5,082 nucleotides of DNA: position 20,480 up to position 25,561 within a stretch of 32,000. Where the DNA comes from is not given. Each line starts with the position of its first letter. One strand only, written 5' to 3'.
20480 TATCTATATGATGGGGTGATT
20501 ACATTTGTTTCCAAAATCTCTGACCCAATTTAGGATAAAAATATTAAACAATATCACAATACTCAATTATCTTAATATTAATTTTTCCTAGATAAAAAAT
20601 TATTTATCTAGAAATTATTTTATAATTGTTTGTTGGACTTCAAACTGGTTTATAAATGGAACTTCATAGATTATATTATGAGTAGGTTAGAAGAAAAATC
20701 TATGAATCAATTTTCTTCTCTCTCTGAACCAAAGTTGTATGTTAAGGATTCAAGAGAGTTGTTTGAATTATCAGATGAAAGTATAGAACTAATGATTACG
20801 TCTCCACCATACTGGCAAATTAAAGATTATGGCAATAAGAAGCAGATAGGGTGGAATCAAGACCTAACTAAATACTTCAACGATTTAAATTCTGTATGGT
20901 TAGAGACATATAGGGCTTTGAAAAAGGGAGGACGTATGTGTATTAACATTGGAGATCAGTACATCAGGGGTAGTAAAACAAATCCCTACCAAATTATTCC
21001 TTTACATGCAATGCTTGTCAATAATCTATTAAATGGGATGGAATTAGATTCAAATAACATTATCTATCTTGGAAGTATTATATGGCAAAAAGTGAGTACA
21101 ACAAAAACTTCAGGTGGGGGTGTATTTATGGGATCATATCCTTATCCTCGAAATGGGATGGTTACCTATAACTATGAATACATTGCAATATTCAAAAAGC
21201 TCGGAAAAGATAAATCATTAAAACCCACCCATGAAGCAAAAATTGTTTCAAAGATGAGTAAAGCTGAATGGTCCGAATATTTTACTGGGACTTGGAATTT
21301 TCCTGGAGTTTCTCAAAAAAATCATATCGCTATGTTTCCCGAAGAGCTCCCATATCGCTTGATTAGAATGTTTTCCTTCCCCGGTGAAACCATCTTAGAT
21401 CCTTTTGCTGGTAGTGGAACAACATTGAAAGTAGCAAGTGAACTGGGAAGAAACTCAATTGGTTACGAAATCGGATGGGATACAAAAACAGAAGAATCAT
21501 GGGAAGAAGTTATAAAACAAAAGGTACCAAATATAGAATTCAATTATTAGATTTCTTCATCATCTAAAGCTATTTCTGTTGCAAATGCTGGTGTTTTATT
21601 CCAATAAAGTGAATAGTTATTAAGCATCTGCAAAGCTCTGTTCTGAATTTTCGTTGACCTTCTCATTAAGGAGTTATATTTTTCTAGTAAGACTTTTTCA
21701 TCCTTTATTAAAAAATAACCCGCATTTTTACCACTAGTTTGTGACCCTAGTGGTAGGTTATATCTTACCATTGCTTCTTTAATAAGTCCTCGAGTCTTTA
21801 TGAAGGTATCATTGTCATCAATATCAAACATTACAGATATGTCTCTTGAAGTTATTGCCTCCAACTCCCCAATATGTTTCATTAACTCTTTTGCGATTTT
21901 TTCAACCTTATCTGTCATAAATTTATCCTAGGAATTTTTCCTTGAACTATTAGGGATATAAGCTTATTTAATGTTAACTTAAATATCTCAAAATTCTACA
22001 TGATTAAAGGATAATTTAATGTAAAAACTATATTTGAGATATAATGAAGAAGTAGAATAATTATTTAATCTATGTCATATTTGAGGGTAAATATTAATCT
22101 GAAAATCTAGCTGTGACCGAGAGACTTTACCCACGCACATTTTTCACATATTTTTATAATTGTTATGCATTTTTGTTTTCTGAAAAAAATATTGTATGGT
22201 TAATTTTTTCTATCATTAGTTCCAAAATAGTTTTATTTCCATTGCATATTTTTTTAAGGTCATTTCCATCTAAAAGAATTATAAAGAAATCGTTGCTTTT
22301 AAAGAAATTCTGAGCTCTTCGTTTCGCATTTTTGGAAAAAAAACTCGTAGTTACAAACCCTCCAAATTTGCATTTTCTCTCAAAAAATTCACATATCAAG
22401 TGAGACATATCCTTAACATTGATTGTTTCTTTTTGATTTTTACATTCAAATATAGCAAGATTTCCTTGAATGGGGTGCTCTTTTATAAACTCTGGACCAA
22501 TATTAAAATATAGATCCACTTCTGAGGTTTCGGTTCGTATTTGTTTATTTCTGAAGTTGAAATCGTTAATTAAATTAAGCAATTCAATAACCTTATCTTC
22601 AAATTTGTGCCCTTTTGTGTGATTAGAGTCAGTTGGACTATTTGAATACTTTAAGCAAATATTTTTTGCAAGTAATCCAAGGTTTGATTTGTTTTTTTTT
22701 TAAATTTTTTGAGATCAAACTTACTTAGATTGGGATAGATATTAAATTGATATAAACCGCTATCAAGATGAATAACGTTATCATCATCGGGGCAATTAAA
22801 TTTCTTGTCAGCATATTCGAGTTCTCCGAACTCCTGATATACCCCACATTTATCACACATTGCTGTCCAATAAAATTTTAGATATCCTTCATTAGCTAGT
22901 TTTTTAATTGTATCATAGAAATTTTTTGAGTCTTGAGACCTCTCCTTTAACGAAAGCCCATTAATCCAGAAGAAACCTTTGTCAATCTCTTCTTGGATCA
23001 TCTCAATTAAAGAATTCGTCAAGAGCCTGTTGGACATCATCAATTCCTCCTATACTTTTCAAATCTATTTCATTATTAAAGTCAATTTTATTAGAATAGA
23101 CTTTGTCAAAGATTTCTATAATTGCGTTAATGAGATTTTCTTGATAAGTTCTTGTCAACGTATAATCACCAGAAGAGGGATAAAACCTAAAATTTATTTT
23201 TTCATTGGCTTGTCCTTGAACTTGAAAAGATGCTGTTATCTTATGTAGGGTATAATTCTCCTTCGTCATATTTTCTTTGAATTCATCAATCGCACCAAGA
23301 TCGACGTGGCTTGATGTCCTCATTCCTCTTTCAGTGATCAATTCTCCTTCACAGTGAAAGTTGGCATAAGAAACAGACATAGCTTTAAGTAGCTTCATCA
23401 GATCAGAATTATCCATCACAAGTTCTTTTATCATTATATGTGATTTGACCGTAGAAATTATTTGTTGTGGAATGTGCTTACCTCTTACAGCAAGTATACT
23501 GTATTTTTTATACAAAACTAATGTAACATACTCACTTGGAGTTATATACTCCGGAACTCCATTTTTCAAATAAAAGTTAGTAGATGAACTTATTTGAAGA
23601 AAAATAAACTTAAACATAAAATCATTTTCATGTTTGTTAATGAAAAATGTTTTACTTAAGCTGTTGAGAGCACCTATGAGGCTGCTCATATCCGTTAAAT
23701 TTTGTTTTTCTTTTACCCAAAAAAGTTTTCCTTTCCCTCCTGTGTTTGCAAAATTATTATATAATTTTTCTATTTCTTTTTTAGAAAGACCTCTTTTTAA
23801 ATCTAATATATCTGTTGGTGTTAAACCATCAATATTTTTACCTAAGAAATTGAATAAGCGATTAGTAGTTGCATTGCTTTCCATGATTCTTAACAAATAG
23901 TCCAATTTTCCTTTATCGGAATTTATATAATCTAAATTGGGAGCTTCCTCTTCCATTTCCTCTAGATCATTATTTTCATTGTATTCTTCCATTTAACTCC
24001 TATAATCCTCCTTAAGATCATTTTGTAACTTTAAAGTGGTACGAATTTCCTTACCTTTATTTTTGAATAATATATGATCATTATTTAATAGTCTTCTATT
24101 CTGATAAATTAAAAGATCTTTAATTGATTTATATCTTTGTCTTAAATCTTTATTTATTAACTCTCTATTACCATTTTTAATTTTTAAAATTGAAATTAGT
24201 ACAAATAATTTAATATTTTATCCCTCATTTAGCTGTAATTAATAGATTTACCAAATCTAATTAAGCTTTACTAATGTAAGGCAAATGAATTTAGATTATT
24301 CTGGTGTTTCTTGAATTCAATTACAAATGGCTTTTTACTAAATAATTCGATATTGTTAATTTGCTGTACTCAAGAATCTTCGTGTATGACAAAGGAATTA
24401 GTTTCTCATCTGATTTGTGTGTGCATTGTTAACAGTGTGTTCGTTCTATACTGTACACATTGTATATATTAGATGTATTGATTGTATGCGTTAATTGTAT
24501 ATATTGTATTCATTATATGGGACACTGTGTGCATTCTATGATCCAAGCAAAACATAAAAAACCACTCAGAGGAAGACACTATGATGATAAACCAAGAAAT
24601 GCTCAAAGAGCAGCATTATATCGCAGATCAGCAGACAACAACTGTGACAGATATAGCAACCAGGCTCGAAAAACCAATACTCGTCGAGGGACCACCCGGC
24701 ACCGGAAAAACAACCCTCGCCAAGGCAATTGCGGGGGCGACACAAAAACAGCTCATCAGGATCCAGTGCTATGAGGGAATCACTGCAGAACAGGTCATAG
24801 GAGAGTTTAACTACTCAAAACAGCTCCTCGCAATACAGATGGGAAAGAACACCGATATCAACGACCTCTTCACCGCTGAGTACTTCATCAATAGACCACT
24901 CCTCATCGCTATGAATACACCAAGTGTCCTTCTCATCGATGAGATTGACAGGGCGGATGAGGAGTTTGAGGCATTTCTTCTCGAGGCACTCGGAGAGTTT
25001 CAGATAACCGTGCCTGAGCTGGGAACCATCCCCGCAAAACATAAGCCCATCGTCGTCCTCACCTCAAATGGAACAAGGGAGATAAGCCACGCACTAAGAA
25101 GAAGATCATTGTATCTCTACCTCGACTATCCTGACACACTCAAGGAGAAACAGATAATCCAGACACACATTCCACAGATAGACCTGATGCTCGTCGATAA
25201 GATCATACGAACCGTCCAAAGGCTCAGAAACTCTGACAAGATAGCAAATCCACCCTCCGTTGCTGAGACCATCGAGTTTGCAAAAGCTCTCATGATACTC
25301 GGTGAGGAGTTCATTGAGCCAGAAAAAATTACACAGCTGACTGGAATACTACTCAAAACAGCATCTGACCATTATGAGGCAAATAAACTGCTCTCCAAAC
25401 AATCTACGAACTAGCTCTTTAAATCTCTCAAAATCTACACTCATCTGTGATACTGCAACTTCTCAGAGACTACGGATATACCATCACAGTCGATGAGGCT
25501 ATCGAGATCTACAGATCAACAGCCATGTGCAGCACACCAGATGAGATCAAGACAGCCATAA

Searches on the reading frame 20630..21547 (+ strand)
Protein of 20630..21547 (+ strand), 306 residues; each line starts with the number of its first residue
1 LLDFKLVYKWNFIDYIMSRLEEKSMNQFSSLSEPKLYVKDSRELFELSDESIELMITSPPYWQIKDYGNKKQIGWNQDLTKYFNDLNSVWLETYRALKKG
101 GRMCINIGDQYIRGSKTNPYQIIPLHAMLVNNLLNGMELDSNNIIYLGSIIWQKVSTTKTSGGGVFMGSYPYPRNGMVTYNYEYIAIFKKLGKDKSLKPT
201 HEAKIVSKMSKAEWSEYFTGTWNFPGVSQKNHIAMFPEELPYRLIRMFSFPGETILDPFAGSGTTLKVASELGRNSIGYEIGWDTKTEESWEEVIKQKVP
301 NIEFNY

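Call 12: search_protein_families(library=pfam, proteins=[window:20630-21547:+], max_evalue=0.001)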
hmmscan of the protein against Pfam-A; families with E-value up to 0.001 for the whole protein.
window:20630-21547:+ (306 aa): 1 family
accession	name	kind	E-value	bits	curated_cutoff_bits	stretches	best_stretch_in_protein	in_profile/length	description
PF01555.25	N6_N4_Mtase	-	3.7e-43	148.5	26.7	1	52-283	1-213/221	DNA methylase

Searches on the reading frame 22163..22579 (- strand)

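Call 13: search_protein_families(library=pfam, proteins=[window:22163-22579:-], max_evalue=0.001)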
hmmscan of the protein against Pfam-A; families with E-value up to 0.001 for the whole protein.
window:22163-22579:- (138 aa): 1 family
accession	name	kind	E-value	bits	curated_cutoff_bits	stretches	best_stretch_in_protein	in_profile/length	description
PF04471.18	Mrr_cat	-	5.4e-10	39.8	21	1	20-111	35-114/115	Restriction endonuclease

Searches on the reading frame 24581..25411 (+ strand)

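Call 13: search_protein_families(library=pfam, proteins=[window:24581-25411:+], max_evalue=0.001)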
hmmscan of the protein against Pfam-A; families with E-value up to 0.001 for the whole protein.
window:24581-25411:+ (277 aa): 12 families
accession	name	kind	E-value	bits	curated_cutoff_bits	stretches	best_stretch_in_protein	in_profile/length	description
PF07728.20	AAA_5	-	4.1e-16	59.7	22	1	33-175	2-138/139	AAA domain (dynein-related subfamily)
PF00004.35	AAA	-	1e-14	55.6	21.2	1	33-175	1-122/131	ATPase family associated with various cellular activities (AAA)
PF07726.17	AAA_3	-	9.6e-12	45.4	27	1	33-163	2-111/131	ATPase family associated with various cellular activities (AAA)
PF05496.18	RuvB_N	-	1.7e-07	31.6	27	0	28-57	29-60/159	Holliday junction DNA helicase RuvB P-loop domain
PF13191.12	AAA_16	-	6e-07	30.6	32.6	1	31-137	25-155/167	AAA ATPase domain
PF13401.12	AAA_22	-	6.1e-07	30.3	27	1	30-134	5-105/130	AAA domain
PF13604.12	AAA_30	-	1.4e-06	28.6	27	1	15-139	3-114/191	AAA domain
PF07724.20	AAA_2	-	4.6e-06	27.2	27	1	33-170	6-132/166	AAA domain (Cdc48 subfamily)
PF00158.32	Sigma54_activat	-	4.9e-05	23.5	20.2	0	19-63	11-58/168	Sigma-54 interaction domain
PF13238.12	AAA_18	-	0.00018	22.4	29.4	1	33-66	1-25/128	AAA domain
PF13173.12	AAA_14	-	0.0004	20.8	27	0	31-127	3-76/129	AAA domain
PF01078.27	Mg_chelatase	-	0.00077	19.4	20.3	0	17-53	9-45/207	Magnesium chelatase, subunit ChlI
